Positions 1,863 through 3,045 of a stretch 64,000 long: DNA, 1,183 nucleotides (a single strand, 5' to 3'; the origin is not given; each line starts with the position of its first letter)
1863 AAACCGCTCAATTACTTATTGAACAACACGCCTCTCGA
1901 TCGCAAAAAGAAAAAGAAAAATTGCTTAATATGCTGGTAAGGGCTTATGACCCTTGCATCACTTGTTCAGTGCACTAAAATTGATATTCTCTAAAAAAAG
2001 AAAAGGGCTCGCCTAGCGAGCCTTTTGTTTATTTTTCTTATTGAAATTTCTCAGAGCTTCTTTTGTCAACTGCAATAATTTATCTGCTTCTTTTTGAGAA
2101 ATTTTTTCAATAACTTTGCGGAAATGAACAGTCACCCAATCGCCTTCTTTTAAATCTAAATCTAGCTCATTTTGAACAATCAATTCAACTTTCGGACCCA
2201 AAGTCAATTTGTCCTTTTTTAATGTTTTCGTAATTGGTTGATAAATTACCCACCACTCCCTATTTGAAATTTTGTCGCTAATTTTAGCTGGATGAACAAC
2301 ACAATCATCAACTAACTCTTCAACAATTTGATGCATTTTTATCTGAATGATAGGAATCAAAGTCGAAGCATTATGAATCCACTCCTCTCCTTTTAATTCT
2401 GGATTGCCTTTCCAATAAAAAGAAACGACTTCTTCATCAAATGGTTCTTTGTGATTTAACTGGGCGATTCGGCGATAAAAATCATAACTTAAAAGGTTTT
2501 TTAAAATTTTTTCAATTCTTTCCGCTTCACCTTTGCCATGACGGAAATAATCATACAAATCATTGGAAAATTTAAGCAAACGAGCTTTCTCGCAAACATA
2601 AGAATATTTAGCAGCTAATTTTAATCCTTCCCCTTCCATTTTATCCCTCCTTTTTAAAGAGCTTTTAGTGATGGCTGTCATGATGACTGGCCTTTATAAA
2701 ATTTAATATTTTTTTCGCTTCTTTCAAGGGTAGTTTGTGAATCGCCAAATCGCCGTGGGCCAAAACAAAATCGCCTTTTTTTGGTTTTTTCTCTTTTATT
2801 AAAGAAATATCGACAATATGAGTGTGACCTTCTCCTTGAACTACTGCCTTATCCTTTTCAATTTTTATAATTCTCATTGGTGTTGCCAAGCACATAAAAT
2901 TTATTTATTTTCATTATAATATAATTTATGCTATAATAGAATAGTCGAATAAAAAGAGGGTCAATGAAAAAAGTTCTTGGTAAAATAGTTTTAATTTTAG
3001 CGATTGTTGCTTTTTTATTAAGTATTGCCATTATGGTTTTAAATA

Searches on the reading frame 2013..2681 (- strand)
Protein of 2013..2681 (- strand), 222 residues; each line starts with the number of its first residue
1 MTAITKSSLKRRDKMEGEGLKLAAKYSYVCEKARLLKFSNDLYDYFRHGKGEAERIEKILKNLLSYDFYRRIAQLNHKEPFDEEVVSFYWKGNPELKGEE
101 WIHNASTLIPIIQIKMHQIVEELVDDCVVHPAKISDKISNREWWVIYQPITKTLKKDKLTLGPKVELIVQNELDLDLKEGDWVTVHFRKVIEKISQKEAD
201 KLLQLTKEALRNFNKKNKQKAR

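Call 15: search_protein_families(library=pfam, proteins=[window:2013-2681:-], max_evalue=0.1)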
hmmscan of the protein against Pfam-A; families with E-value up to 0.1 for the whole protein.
window:2013-2681:- (222 aa): 3 families
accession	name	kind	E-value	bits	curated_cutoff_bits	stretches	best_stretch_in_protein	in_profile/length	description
PF19927.4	DUF6390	-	3.8e-11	43.4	25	2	120-219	142-243/244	Family of unknown function (DUF6390)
PF01455.23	HupF_HypC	-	0.00064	20.2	28.5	1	175-205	34-64/65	HupF/HypC family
PF22838.1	COMMD8_HN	-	0.0073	17.2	27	1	116-156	13-53/90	COMMD8, helical N-terminal domain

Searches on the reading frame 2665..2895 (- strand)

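Call 15: search_protein_families(library=pfam, proteins=[window:2665-2895:-], max_evalue=0.1)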
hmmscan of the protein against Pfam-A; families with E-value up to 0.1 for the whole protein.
window:2665-2895:- (76 aa): 1 family
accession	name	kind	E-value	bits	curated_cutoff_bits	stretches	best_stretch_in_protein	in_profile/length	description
PF01455.23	HupF_HypC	-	9.7e-17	61.3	28.5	1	1-66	1-64/65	HupF/HypC family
